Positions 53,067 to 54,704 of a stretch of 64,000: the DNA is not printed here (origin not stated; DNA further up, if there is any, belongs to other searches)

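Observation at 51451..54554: Three-gene module pairing a cytoplasm-facing PAPS-type sulfotransferase with a periplasm-facing ASST-like enzyme: candidate trans-membrane sulfuryl relay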

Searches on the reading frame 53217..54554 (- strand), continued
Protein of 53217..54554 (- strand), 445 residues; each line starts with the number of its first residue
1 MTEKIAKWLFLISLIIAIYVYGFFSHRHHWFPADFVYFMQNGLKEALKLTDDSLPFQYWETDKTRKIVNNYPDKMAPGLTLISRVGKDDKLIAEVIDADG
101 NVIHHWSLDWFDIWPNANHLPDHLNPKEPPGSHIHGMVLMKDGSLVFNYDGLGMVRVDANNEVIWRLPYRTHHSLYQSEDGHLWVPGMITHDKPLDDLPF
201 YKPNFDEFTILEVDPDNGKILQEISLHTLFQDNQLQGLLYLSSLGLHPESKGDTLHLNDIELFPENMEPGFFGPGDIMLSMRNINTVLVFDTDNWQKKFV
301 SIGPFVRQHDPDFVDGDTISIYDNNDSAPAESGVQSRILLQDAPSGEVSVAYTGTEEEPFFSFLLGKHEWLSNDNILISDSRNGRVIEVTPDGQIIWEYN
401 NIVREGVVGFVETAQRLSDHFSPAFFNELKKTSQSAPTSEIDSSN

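Call 21: search_protein_families(library=pfam, proteins=[L026:12500-13282:-, L026:2944-3306:-, L071:14836-15930:-, L075:14315-15349:-, L041:19281-20603:-, L046:11417-12868:+, L076:13053-14384:-, L016:6226-8469:-, L062:15896-17110:+, L042:8257-9753:+], max_evalue=0.001)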
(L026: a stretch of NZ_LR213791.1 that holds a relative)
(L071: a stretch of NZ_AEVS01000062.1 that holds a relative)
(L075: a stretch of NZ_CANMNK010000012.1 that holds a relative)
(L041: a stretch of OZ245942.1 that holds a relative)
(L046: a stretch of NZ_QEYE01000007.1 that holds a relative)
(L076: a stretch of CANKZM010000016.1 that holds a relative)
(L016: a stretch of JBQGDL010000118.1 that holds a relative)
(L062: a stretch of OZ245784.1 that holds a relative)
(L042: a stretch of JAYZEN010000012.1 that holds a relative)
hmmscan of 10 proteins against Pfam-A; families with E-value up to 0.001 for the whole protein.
L026:12500-13282:- (260 aa): 5 families
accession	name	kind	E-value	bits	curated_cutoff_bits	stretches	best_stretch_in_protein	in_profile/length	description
PF00106.31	adh_short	-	1.2e-53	181.9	26.6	1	11-201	1-190/195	short chain dehydrogenase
PF13561.12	adh_short_C2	-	6.9e-31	108.1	27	1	17-210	1-193/236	Enoyl-(Acyl carrier protein) reductase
PF08659.16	KR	-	1.7e-17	64.3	22.6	1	12-176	2-165/180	KR domain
PF01370.27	Epimerase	-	7.6e-07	29.2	20.9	1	13-177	1-159/240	NAD dependent epimerase/dehydratase family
PF02719.21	Polysacc_synt_2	-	0.00055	19.6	20.2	1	14-181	2-159/293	Polysaccharide biosynthesis protein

L026:2944-3306:- (120 aa): 2 families
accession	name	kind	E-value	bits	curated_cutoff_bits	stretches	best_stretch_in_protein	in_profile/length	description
PF00072.30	Response_reg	-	1.3e-26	93.4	30.2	1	4-115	1-110/111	Response regulator receiver domain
PF23198.2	PDE8A_N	-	0.00011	22.6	29.6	1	5-85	14-95/147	PDE8A-like, N-terminal domain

L071:14836-15930:- (364 aa): 5 families
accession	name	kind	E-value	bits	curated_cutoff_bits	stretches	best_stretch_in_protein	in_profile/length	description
PF00005.33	ABC_tran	-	1.6e-32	113.4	25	1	20-161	2-136/137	ABC transporter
PF17912.7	OB_MalK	-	9.3e-09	36.5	27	1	235-287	1-53/53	MalK OB fold domain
PF02463.25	SMC_N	-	6e-05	23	40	1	11-202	11-209/220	RecF/RecN/SMC N terminal domain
PF13304.12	AAA_21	-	0.00014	22.5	27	0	148-193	252-299/304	AAA domain, putative AbiEii toxin, Type IV TA system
PF03215.21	Rad17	-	0.00016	22.1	23.8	1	31-97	47-113/186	Rad17 P-loop domain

L075:14315-15349:- (344 aa): 8 families
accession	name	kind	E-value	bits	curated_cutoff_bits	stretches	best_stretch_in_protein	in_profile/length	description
PF01370.27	Epimerase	-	7e-52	176.7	20.9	1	11-244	1-229/240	NAD dependent epimerase/dehydratase family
PF16363.11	GDP_Man_Dehyd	-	1.1e-49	170.1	27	1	12-333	1-331/332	GDP-mannose 4,6 dehydratase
PF01073.25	3Beta_HSD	-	6.1e-15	55.4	22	1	12-233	1-222/280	3-beta hydroxysteroid dehydrogenase/isomerase family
PF04321.23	RmlD_sub_bind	-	2.1e-13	50.4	27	1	10-193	2-154/287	RmlD substrate binding domain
PF02719.21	Polysacc_synt_2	-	4.5e-13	49.5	20.2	1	11-195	1-176/293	Polysaccharide biosynthesis protein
PF07993.18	NAD_binding_4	-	5.7e-08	32.7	20.1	1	86-192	90-209/258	Male sterility protein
PF13460.12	NAD_binding_10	-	2e-05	25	27.2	1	15-169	1-130/184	NAD(P)H-binding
PF00106.31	adh_short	-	6.1e-05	23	26.6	1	10-175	2-164/195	short chain dehydrogenase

L041:19281-20603:- (440 aa): 4 families
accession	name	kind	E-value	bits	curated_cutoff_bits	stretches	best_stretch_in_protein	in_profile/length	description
PF00884.28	Sulfatase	-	1.9e-64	218.3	25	1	22-335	1-299/301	Sulfatase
PF01663.27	Phosphodiest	-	5.2e-12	46.5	23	2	232-276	181-227/342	Type I phosphodiesterase / nucleotide pyrophosphatase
PF16347.10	SGSH_C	-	7.3e-10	39.6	29.3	1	294-385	10-109/154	N-sulphoglucosamine sulphohydrolase, C-terminal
PF02995.22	DUF229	-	8.5e-06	25.2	25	1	185-275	276-346/496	Protein of unknown function (DUF229)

L046:11417-12868:+ (483 aa): 3 families
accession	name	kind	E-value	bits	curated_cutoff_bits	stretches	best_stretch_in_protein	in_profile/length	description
PF01040.23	UbiA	-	2.7e-23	83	34.2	1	224-454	16-239/250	UbiA prenyltransferase family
PF12710.13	HAD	-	2e-11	45.1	27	1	17-154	2-184/189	haloacid dehalogenase-like hydrolase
PF00702.32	Hydrolase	-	5.1e-08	34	26.4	1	16-125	4-151/191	haloacid dehalogenase-like hydrolase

L076:13053-14384:- (443 aa): 4 families
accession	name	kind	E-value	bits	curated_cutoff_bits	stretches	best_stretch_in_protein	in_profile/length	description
PF03721.20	UDPG_MGDP_dh_N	-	8.8e-66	221.5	27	1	1-184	1-187/187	UDP-glucose/GDP-mannose dehydrogenase family, NAD binding domain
PF00984.24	UDPG_MGDP_dh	-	1.2e-37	128.4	25.4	1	201-293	1-93/94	UDP-glucose/GDP-mannose dehydrogenase family, central domain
PF03720.21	UDPG_MGDP_dh_C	-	1.9e-33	115.3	30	1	317-417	1-102/103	UDP-glucose/GDP-mannose dehydrogenase family, UDP binding domain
PF03807.23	F420_oxidored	-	1.5e-06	29.2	21.6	0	339-394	15-74/94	NADP oxidoreductase coenzyme F420-dependent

L016:6226-8469:- (747 aa): 3 families
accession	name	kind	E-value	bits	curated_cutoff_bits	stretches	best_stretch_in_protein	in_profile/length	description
PF00501.34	AMP-binding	-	4.3e-42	144.7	29.9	1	204-568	16-377/384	AMP-binding enzyme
PF16177.11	ACAS_N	-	8.9e-08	32.3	27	1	134-190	1-54/55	Acetyl-coenzyme A synthetase N-terminus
PF13193.12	AMP-binding_C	-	2.9e-07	31.8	24.5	1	639-709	8-76/76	AMP-binding enzyme C-terminal domain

L062:15896-17110:+ (404 aa): 4 families
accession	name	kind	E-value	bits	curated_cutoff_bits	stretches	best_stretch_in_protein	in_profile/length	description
PF08240.17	ADH_N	-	5.2e-29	101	23.5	1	64-192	2-104/104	Alcohol dehydrogenase GroES-like domain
PF00107.32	ADH_zinc_N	-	2.6e-27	95.8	31.8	1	232-356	1-118/129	Zinc-binding dehydrogenase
PF13602.12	ADH_zinc_N_2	-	4.4e-06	28.1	27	1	265-396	1-127/134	Zinc-binding dehydrogenase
PF16912.11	Glu_dehyd_C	-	1.9e-05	24.7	34.9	1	223-403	32-210/211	Glucose dehydrogenase C-terminus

L042:8257-9753:+ (498 aa): 1 family
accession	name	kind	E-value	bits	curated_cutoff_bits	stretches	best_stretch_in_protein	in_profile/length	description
PF00067.27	p450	-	8e-63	213.2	22.8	1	26-450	19-440/462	Cytochrome P450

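Call 23: fold_search(model_id=the predicted structure, library=pdb)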
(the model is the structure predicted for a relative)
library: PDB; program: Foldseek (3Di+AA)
matches with E <= 10: 1452; with E <= 0.001: 809
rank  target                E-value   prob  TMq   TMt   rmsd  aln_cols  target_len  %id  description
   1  9kf6                  3.5e-14  1.00  0.53  0.52   7.2       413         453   17  Crystal structure of the reaction intermediate of Streptomyces sp. sulfotransferase Cpz4 involved in caprazamycins synth (released 2025-11-05)
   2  9kf4                  1.1e-13  1.00  0.52  0.50   7.3       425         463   18  Crystal structure of Streptomyces sp. sulfotransferase Cpz4 involved in Caprazamycins Synthesis (released 2025-11-05)
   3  4p04_B                3.8e-11  1.00  0.54  0.44   8.6       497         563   13  Apo form of bacterial arylsulfate sulfotransferase (ASST) H436N mutant with MPO in the active site (released 2014-03-26)
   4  3ett_A                8.7e-11  1.00  0.53  0.43   8.4       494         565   13  Crystal structure of a bacterial arylsulfate sulfotransferase catalytic intermediate with 4-nitrophenol bound in the a (released 2008-11-25)
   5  4p05_A                8.7e-11  1.00  0.51  0.42   8.4       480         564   14  Bacterial arylsulfate sulfotransferase (ASST) H436N mutant with 4-nitrophenyl sulfate (PNS) in the active site (released 2014-03-26)
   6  8prj                  1.6e-09  1.00  0.37  0.48   9.6       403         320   12  The structure of v31Bagel8 (released 2024-07-24)
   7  6tjh_A                2.6e-09  1.00  0.30  0.36  11.9       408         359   10  Crystal structure of the computationally designed Cake9 protein (released 2020-05-06)
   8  6tji_A                7.4e-09  1.00  0.30  0.36  10.5       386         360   11  Crystal structure of the computationally designed Cake10 protein (released 2020-05-06)
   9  3no2                  1.1e-08  1.00  0.46  0.71   5.1       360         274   13  Crystal structure of a protein of unknown function (BACCAC_01654) from Bacteroides caccae at 1.35 A resolution (released 2010-07-28)
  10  6tjg                  1.3e-08  1.00  0.34  0.45  11.0       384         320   11  Crystal structure of the computationally designed Cake8 protein (released 2020-05-06)
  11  2yh3                  2.0e-08  1.00  0.35  0.41  11.0       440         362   12  The structure of BamB from E. coli (released 2011-05-25)
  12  8dit_B                3.5e-08  1.00  0.34  0.21  12.9       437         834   11  Cryo-EM structure of a HOPS core complex containing Vps33, Vps16, and Vps18 (released 2022-08-31)
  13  9co0_B                3.7e-08  1.00  0.34  0.42  13.0       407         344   11  CryoEM structure of BAM in complex with the PTB2 open-state inhibitor (in SMA nanodisc) (released 2024-12-25)
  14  4imm_B                4.0e-08  1.00  0.32  0.41  11.0       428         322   12  The crystal structure of BamB from Moraxella catarrhalis (released 2014-03-26)
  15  7seu_D                4.4e-08  1.00  0.39  0.52   8.5       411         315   10  Crystal structure of E coli contaminant protein YncE co-purified with a plant protein (released 2022-04-20)
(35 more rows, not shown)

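Call 24: search_solved_structures(query=A1, max_evalue=10, show_alignments=3)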
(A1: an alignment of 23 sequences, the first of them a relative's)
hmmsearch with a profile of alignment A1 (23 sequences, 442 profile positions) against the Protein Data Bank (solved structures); distinct sequences matched with E-value up to 10: 6.
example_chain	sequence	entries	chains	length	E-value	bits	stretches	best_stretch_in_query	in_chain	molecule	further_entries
9kf6_A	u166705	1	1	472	0.0052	18.4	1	279-400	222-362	Sulfotransferase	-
9kf4_A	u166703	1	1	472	0.0068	18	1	307-400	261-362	Sulfotransferase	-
9ck4_W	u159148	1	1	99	0.056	14.9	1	322-393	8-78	L9 epitope Scaffold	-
3no2_A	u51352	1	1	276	0.42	12.1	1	388-415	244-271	uncharacterized protein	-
3aj4_A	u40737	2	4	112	0.89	11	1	103-138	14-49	Pleckstrin homology domain-containing family B member 2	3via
2dhi_A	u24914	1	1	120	1.2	10.6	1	103-134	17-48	Pleckstrin homology domain-containing family B member 2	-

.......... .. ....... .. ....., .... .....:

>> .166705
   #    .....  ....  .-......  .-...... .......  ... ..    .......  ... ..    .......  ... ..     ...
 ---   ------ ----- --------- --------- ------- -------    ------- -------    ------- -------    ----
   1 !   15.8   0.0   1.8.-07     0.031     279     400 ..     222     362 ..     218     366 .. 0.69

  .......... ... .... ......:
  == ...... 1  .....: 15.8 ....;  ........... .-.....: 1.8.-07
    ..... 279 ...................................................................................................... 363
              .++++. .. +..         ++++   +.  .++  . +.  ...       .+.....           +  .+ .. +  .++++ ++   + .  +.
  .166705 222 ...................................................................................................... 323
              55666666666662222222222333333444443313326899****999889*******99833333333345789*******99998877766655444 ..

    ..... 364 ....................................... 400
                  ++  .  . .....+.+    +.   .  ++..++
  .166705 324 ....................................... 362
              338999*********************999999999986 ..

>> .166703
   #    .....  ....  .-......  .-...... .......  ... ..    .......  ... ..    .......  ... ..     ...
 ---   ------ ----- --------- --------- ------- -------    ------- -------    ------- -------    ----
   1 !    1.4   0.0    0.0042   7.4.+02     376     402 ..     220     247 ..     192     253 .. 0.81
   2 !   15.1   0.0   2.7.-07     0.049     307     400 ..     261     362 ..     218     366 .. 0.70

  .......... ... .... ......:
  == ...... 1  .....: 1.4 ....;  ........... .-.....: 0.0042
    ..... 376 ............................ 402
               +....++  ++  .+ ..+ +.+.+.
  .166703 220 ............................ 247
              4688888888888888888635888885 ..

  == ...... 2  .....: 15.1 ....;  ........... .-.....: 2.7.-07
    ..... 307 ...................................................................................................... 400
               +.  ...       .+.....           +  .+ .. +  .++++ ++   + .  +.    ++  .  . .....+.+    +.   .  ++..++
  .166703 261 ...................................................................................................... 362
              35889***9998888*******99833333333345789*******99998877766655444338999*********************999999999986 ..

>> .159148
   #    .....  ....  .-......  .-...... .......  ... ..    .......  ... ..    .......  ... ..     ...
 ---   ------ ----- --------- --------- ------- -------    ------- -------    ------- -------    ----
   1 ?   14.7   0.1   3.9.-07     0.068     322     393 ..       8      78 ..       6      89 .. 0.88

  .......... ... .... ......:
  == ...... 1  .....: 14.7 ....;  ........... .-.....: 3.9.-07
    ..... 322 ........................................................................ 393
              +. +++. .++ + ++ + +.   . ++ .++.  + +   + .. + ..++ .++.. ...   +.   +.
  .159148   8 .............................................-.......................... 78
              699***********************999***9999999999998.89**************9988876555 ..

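Call 47: search_protein_families(library=pfam, proteins=[L055:11958-13013:+, L055:12904-14109:+, L055:11569-11961:+, L009:12352-13587:-, L009:12078-12959:-, L009:13515-14327:-, L009:16597-17742:-, L016:12119-13762:-, L016:13615-15198:-, L009:11661-12035:+], max_evalue=0.001)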
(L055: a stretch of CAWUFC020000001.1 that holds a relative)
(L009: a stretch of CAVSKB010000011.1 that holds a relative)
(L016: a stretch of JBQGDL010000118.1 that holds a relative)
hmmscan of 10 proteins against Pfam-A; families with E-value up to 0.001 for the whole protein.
L055:11958-13013:+ (351 aa): 2 families
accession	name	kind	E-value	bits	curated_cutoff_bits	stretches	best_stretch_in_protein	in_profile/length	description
PF00685.33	Sulfotransfer_1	-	2.2e-38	132.6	22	1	102-325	1-232/255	Sulfotransferase domain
PF13469.12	Sulfotransfer_3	-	2e-10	41.7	27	1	181-273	123-212/216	Sulfotransferase family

L055:12904-14109:+ (401 aa): 1 family
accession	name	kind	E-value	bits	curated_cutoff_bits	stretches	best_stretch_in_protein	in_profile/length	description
PF01757.29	Acyl_transf_3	-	7.1e-23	81.6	31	1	42-381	2-318/326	Acyltransferase domain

L055:11569-11961:+ (130 aa): 0 families

L009:12352-13587:- (411 aa): 2 families
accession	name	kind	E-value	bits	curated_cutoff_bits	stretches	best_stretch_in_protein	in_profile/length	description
PF01040.23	UbiA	-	1.4e-12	47.9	34.2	1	236-306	10-77/250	UbiA prenyltransferase family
PF12710.13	HAD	-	1.5e-09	39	27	1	39-158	4-161/189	haloacid dehalogenase-like hydrolase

L009:12078-12959:- (293 aa): 1 family
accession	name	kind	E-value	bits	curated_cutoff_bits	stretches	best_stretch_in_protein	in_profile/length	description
PF01040.23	UbiA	-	1e-05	25.4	34.2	1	94-261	74-235/250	UbiA prenyltransferase family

L009:13515-14327:- (270 aa): 3 families
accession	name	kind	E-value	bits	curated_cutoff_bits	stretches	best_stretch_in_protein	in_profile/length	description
PF00106.31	adh_short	-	8.2e-32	110.7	26.6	1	29-218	3-191/195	short chain dehydrogenase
PF13561.12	adh_short_C2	-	6e-21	75.5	27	1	33-221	1-188/236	Enoyl-(Acyl carrier protein) reductase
PF08659.16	KR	-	8.7e-06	26.2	22.6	1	30-209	4-178/180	KR domain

L009:16597-17742:- (381 aa): 1 family
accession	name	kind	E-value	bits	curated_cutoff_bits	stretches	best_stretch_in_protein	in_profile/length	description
PF13469.12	Sulfotransfer_3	-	1.5e-16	61.8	27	1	59-226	1-147/216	Sulfotransferase family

L016:12119-13762:- (547 aa): 2 families
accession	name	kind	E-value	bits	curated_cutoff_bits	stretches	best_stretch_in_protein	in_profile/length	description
PF01040.23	UbiA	-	2.3e-24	86.5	34.2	1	281-511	10-231/250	UbiA prenyltransferase family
PF12710.13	HAD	-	7.9e-08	33.4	27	1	84-199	4-157/189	haloacid dehalogenase-like hydrolase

L016:13615-15198:- (527 aa): 3 families
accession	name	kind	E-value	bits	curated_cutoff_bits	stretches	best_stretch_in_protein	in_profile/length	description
PF00106.31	adh_short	-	3.7e-34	118.4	26.6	1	284-473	1-189/195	short chain dehydrogenase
PF13561.12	adh_short_C2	-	2.3e-21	76.9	27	1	290-480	1-190/236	Enoyl-(Acyl carrier protein) reductase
PF08659.16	KR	-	6.9e-08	33.1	22.6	1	286-465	3-177/180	KR domain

L009:11661-12035:+ (124 aa): 0 families
